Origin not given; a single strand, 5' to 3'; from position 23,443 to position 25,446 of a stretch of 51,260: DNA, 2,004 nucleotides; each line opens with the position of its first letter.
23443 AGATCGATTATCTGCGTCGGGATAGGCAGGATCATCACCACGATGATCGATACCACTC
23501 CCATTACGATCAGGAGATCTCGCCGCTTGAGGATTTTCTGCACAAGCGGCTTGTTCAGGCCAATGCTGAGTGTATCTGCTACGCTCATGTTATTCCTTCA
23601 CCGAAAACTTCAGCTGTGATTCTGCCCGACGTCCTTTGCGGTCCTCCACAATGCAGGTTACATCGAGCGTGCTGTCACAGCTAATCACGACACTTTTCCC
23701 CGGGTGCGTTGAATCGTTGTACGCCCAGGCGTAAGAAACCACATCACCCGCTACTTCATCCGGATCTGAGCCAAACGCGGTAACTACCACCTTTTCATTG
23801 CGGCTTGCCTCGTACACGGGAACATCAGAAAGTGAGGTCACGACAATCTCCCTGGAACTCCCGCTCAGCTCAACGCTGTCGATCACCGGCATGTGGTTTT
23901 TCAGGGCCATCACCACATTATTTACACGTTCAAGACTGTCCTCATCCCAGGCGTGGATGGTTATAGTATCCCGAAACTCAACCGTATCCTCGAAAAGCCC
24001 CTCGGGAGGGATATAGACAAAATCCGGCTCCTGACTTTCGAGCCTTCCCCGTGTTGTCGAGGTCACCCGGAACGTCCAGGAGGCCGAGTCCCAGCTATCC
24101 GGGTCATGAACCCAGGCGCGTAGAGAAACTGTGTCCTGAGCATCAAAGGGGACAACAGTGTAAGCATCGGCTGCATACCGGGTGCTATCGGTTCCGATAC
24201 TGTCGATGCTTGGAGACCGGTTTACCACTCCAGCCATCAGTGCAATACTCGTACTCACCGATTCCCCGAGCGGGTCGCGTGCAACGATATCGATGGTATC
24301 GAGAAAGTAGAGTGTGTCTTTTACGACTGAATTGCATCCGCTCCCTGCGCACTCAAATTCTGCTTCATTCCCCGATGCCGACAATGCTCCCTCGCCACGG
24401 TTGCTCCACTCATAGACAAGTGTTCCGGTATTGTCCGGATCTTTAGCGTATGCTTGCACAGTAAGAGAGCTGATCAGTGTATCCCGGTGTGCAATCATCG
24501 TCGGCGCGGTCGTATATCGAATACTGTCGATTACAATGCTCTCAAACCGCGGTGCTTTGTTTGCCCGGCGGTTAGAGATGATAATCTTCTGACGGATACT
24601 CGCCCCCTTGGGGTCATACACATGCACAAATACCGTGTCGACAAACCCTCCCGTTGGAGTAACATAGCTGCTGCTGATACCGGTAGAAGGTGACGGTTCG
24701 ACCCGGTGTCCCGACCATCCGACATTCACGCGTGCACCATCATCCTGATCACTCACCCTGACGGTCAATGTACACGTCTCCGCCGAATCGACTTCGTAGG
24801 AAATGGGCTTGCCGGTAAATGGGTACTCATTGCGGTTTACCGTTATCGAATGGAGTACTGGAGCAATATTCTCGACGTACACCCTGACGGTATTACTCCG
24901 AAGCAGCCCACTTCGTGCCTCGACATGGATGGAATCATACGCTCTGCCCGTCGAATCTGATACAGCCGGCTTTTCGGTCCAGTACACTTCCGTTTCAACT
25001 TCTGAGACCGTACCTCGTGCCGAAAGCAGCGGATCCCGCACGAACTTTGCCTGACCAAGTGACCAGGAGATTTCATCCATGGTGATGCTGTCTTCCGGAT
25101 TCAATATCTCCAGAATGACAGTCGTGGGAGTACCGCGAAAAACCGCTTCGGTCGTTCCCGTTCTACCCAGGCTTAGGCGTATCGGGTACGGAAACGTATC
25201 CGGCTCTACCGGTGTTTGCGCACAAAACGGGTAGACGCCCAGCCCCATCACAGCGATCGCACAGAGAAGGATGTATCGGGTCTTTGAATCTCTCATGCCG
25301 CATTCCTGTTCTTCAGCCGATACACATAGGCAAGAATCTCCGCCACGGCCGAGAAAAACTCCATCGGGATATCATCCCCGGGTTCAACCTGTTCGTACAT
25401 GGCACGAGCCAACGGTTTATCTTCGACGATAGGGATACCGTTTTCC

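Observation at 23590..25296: Exported five-domain cadherin/Ig-like repeat protein translationally coupled between flhB and flhA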

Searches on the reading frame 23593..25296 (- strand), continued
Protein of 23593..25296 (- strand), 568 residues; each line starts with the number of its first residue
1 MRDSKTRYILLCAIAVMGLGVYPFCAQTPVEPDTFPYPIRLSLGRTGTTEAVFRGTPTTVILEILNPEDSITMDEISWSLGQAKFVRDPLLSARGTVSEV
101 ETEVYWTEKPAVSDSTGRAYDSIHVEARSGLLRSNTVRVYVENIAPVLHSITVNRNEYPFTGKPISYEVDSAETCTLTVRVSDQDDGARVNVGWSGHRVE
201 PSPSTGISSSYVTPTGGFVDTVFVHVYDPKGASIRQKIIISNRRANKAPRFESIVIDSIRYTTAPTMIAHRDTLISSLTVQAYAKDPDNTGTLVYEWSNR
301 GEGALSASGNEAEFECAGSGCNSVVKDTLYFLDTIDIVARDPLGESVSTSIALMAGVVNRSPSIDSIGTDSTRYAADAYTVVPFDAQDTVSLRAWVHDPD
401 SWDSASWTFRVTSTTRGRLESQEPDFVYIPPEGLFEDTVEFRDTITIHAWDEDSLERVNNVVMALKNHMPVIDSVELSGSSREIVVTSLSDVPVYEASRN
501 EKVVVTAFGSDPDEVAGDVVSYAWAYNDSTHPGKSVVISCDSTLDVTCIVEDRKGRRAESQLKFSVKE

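Call 45: find_encoding_contigs(protein=P0009, flank=8000, max_places=2)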
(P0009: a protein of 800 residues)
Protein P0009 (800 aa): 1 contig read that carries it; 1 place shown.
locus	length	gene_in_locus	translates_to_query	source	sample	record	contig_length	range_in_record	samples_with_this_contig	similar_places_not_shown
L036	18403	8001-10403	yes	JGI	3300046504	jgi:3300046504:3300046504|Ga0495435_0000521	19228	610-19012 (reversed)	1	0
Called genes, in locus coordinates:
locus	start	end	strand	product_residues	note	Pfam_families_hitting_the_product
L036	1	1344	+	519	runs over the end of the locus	?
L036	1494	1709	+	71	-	PF06289:FlbD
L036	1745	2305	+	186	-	PF03748:FliL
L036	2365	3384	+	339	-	PF02154:FliM, PF01052:FliMN_C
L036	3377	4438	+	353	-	PF28396:SepQ_C (faint), PF01052:FliMN_C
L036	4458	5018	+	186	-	PF04347:FliO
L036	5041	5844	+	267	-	PF00813:FliP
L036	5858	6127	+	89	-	PF01313:Bac_export_3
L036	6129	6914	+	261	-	PF01311:Bac_export_1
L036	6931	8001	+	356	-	PF01312:Bac_export_2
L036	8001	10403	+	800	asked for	PF17963:Big_9 (faint)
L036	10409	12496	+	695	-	PF00771:FHIPEP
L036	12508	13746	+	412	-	PF00448:SRP54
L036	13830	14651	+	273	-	PF00142:Fer4_NifH (weak), PF01656:CbiA, PF02374:ArsA_ATPase (weak), PF06564:CBP_BcsQ, PF10609:ParA, PF13614:AAA_31, PF10609:ParA (weak)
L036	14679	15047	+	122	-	-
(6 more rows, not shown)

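Call 52: search_protein_families(library=pfam, alignment_id=A2, max_evalue=0.01)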
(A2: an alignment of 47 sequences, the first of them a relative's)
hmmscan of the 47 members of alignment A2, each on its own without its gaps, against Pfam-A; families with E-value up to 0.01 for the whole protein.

A. member 1, P0001 (568 aa): 1 family
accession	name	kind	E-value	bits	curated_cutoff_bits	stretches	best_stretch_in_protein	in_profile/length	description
PF22352.2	K319L-like_PKD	-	0.0039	17.6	27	0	500-528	11-37/84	K319L-like, PKD domain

B. families by the number of members that match (of 47 scanned): 8 families
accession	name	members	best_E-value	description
PF17963.7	Big_9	15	3.5e-16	Bacterial Ig domain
PF22352.2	K319L-like_PKD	6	8.4e-07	K319L-like, PKD domain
PF18911.6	PKD_4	2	0.0025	PKD domain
PF16030.10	GD_N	1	1.2e-11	Serine protease gd N-terminus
PF16407.11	PKD_2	1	0.00019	PKD-like family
PF18441.6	Hen1_Lam_C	1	0.00042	Hen1 La-motif C-terminal domain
PF21564.2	Caudo_bapla_RBP_neck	1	0.0028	Lactococcus phage p2, Receptor binding protein, neck domain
PF22681.2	Lmo2446-like_N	1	0.0097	Lmo2446-like, N-terminal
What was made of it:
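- On Big_9 / PKD-like bacterial Ig domains: Big_9 is hit in 15/47 members with best E 3.5e-16, and PKD-like in 6/47 (call 52).
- Closest known: Bacterial Ig-like extender domains of large adhesins. Same: Big_9 is hit in 15/47 members (best E 3.5e-16) and PKD-like in 6/47 (call 52).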

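Call 58: predict_structure(alignment_id=A2)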
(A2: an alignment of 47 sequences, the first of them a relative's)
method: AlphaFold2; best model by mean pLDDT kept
length: 568 residues; sequences in the alignment: 47
mean_pLDDT: 90.6   pTM: 0.48
mean pLDDT of the five models: 90.6, 90.1, 89.3, 89.0, 88.3
residues with pLDDT >= 90: 410; 70-90: 129; 50-70: 26; < 50: 3
segments of 3 or more residues with pLDDT < 50: none
pLDDT, mean of each block of 10 residues (from residue 1): 65 82 62 75 97 95 91 94 94 89 95 96 95 96 94 97 93 90 85 95 95 88 95 94 83 97 91 94 92 96 96 93 85 97 94 92 95 94 88 96 93 89 89 73 94 93 89 94 90 93 96 71 95 96 95 89 93
secondary structure, 60 per line:
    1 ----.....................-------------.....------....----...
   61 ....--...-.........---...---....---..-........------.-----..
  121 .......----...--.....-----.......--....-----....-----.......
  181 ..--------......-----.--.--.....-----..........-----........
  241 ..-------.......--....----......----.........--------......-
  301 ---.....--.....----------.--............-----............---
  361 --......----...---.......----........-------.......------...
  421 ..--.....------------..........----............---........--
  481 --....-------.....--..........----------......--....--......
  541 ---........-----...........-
elements in order: H5-25 E39-43 E50-53 E58-64 E76-79 E83-85 H89-92 E99-106 E119-127 E132-134 E137-141 E147-153 E156-159 E165-168 E174-182 E191-196 E208-212 E218-227 E233-242 E250-256 E259-262 E267-272 E277-285 E294-299 E304-308 E311-315 E329-340 E346-357 E363-368 E373-375 E379-385 E390-397 E405-411 E418-422 E425-429 E442-451 E456-467 E471-478 E483-486 E494-498 E501-510 E521-526 E529-532 E535-540 E544-551 E557-567
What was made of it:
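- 23590..25296 (-): Gene X: 568-aa exported, membrane-tethered Ig-repeat protein (includes stop codon 23590..23592). AF2 model with pLDDT 90.6 (call 58).
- D1 sits within about 12 residues of the membrane (call 58).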

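Call 61: fold_search(model_id=the predicted structure, library=pdb)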
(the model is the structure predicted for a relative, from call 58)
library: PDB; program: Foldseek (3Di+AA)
matches with E <= 10: 1816; with E <= 0.001: 428
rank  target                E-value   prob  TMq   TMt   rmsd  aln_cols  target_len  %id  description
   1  8k53_A                3.1e-14  1.00  0.21  0.17  17.6       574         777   10  Structure of the Dimeric Human CNTN2 Ig 1-6-FNIII 1-2 Domain in an Asymmetric State (released 2023-12-06)
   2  8k3j_A                7.6e-14  1.00  0.23  0.22  17.2       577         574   10  Structure of human CNTN2 immunoglobulin domains 1-6 homo-dimer (released 2024-07-17)
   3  5iry_A                1.3e-13  1.00  0.25  0.26  17.9       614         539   13  Crystal structure of human Desmocollin-1 ectodomain (released 2016-06-22)
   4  7stz_C                1.8e-13  1.00  0.24  0.24  19.0       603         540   13  Crystal Structure of Human E-cadherin EC1-5 bound by mouse monoclonal antibody Fab mAb-1_19A11 (released 2022-01-26)
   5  3q2v_A                2.7e-13  1.00  0.25  0.26  18.4       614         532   13  Crystal structure of mouse E-cadherin ectodomain (released 2011-04-06)
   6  3q2w_A                3.2e-13  1.00  0.24  0.24  20.4       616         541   12  Crystal structure of mouse N-cadherin ectodomain (released 2011-02-23)
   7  6vg1_A                3.7e-13  1.00  0.23  0.21  27.7       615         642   12  xenopus protocadherin 8.1 EC1-6 (released 2020-03-11)
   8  6xi1_BBB              5.3e-13  1.00  0.24  0.30  24.7       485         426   13  Crystal structure of tetra-tandem repeat in extending RTX adhesin from Aeromonas hydrophila (released 2020-10-14)
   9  5k6w_A                5.3e-13  1.00  0.16  0.18  40.4       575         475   11  Sidekick-1 immunoglobulin domains 1-5 (released 2016-09-28)
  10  6xi1_AAA              6.7e-13  1.00  0.25  0.31  24.2       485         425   14  Crystal structure of tetra-tandem repeat in extending RTX adhesin from Aeromonas hydrophila (released 2020-10-14)
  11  1l3w                  8.5e-13  1.00  0.22  0.23  20.4       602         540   13  C-cadherin Ectodomain (released 2002-04-26)
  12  9ba5_A                9.8e-13  1.00  0.20  0.20  18.8       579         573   10  Cross-linked Contactin 2 Ig1-Ig6 (released 2024-07-17)
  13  7a7d_a                1.4e-12  1.00  0.22  0.23  22.8       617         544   12  Cadherin fit into cryo-ET map (released 2020-12-23)
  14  7som_D                2.1e-12  1.00  0.16  0.10  18.0       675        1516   10  Ciliary C2 central pair apparatus isolated from Chlamydomonas reinhardtii (released 2022-04-13)
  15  5t9t_B                2.3e-12  1.00  0.21  0.22  26.2       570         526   12  Protocadherin Gamma B2 extracellular cadherin domains 1-5 (released 2016-10-19)
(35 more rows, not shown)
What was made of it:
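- On Cadherin repeat (Pfam PF00028 and bacterial cadherin-like families): The model shows five tandem beta-sandwiches, and Foldseek hits cadherin ectodomains (E about 1e-13, TM 0.2-0.3) (calls 58, 61).
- Closest known: Eukaryotic classical cadherin ectodomains. Same: Overall shape in the model: five beta-sandwich domains in a row with acidic inter-domain linkers (call 61).
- The fold is generic (call 61).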

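Call 72: find_encoding_contigs(protein=P0132, flank=5000, max_places=2)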
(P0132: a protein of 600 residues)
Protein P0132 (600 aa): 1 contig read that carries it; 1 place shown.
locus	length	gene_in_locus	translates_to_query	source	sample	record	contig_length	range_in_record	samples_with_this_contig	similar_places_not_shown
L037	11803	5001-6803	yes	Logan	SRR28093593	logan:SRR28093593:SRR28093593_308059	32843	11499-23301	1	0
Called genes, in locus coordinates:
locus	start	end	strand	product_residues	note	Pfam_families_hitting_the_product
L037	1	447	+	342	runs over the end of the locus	PF02154:FliM, PF01052:FliMN_C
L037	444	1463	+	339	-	PF13690:CheX (weak), PF28396:SepQ_C (weak), PF01052:FliMN_C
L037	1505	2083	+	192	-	PF04347:FliO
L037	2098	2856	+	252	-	PF00813:FliP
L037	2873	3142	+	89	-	PF01313:Bac_export_3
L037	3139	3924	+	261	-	PF01311:Bac_export_1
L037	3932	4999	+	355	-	PF01312:Bac_export_2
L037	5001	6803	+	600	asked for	PF01436:NHL (faint)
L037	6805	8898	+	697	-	PF00771:FHIPEP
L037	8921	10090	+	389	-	PF00448:SRP54, PF13401:AAA_22 (weak)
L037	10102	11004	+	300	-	PF00142:Fer4_NifH (weak), PF01656:CbiA, PF02374:ArsA_ATPase (weak), PF06564:CBP_BcsQ (faint), PF09140:MipZ (faint), PF10609:ParA, PF13614:AAA_31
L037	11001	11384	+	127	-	-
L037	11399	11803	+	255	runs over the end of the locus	PF04542:Sigma70_r2, PF04539:Sigma70_r3, PF08281:Sigma70_r4_2, PF04545:Sigma70_r4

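Call 73: find_encoding_contigs(protein=P0152, flank=5000, max_places=2)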
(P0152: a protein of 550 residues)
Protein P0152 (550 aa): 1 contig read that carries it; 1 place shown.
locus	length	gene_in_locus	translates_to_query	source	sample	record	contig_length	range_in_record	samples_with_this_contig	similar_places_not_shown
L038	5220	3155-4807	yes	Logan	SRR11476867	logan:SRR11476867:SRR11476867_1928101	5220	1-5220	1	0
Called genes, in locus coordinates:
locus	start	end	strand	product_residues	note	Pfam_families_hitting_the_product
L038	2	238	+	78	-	?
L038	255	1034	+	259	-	PF00813:FliP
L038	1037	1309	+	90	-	PF01313:Bac_export_3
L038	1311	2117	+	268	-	PF01311:Bac_export_1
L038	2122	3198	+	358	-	PF01312:Bac_export_2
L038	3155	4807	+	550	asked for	-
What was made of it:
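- The C-terminal payload was replaced while position and D1/D2 were kept (calls 72, 73).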

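Call 74: find_encoding_contigs(protein=P0081, flank=5000, max_places=2)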
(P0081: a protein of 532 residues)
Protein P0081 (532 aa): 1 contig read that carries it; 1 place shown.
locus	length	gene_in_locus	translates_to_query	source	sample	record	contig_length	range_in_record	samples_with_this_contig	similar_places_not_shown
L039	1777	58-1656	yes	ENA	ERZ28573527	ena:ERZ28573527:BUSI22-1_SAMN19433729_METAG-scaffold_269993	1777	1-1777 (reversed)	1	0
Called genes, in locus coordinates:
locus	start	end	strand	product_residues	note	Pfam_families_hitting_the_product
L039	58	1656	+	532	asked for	-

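Call 75: search_protein_families(library=pfam, proteins=[P0132, P0152, P0081, P0109], max_evalue=1)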
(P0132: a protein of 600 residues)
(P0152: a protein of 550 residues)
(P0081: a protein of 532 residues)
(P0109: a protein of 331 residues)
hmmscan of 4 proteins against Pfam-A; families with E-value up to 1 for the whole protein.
P0132 (600 aa): 3 families
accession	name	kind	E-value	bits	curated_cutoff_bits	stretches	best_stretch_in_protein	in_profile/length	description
PF01436.27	NHL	-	1.1e-05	25.6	20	1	542-571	1-27/28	NHL repeat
PF08450.18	SGL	-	4.1e-05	23.7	26.3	1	270-338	94-164/246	SMP-30/Gluconolactonase/LRE-like region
PF13141.11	DUF3979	-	0.028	15.2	25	1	307-373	26-92/115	Protein of unknown function (DUF3979)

P0152 (550 aa): 1 family
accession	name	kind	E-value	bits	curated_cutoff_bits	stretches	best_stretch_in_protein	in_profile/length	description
PF02983.19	Pro_Al_protease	-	0.21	12.1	23.4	1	455-480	21-45/59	Alpha-lytic protease prodomain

P0081 (532 aa): 1 family
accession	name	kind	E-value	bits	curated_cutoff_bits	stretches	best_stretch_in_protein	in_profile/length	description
PF22352.2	K319L-like_PKD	-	0.26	11.7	27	1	189-227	6-44/84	K319L-like, PKD domain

P0109 (331 aa): 1 family
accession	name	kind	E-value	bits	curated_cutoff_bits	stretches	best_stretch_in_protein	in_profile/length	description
PF02368.24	Big_2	-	6.4e-10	39.3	22.8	1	49-97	22-70/79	Bacterial Ig-like domain (group 2)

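Call 81: find_encoding_contigs(protein=P0016, flank=4000, max_places=2)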
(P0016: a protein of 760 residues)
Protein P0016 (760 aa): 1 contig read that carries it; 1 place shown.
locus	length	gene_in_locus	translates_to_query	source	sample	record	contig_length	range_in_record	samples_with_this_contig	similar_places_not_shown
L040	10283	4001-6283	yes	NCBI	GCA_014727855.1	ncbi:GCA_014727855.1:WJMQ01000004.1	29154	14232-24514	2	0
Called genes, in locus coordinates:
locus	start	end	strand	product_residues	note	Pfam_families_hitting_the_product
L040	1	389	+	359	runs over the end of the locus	PF13690:CheX (weak), PF28396:SepQ_C (weak), PF01052:FliMN_C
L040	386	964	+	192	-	PF04347:FliO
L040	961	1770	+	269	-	PF00813:FliP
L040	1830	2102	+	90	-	PF01313:Bac_export_3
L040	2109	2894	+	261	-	PF01311:Bac_export_1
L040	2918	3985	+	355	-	PF01312:Bac_export_2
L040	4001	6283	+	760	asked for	-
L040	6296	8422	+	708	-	PF00771:FHIPEP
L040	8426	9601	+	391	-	PF00448:SRP54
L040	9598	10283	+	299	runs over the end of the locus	PF10609:ParA, PF13614:AAA_31, PF01656:CbiA, PF02374:ArsA_ATPase (faint)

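Call 82: find_encoding_contigs(protein=P0050, flank=4000, max_places=2)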
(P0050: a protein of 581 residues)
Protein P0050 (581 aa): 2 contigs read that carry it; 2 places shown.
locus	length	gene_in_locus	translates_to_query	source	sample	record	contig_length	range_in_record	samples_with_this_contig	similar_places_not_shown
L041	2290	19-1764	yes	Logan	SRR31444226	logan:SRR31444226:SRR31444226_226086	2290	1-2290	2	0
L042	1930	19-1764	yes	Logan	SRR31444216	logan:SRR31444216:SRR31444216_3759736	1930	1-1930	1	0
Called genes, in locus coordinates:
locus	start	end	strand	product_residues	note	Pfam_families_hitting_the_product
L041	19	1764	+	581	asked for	-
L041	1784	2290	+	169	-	?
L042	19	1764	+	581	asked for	-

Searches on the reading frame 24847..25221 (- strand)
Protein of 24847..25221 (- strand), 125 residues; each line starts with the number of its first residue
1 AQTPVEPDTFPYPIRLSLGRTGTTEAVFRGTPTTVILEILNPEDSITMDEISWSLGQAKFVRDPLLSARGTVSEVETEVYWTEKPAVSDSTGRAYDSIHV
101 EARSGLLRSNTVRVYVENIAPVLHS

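Call 57: search_solved_structures(query=A4, max_evalue=10)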
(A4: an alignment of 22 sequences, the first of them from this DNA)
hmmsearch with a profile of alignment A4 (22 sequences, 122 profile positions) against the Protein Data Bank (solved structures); distinct sequences matched with E-value up to 10: 2.
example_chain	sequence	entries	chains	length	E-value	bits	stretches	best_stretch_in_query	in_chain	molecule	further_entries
5euh_A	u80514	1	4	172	0.19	15.4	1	14-79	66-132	Putative GGDEF domain membrane protein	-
2kdb_A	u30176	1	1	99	1.6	12.5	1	21-66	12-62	Homocysteine-responsive endoplasmic reticulum-resident ubiquitin-like domain member 2 prot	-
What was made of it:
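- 24871..25215 (-): D1 (residues 28-142, folded part from about residue 39): family-specific beta-sandwich domain, the most conserved part (W106, S134, N135 invariant; N143 starts the first linker). No PDB sequence relative (call 57).
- On Known flagellar accessory families (FlgP/LPP20, FlgT, FlgO, MotX, MotY, PflA/PflB, FlbB/FlgY, FliL): The D1 profile finds no PDB relative (call 57).
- Tried and rejected: The D1 profile against PDB sequences gave nothing meaningful (call 57).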
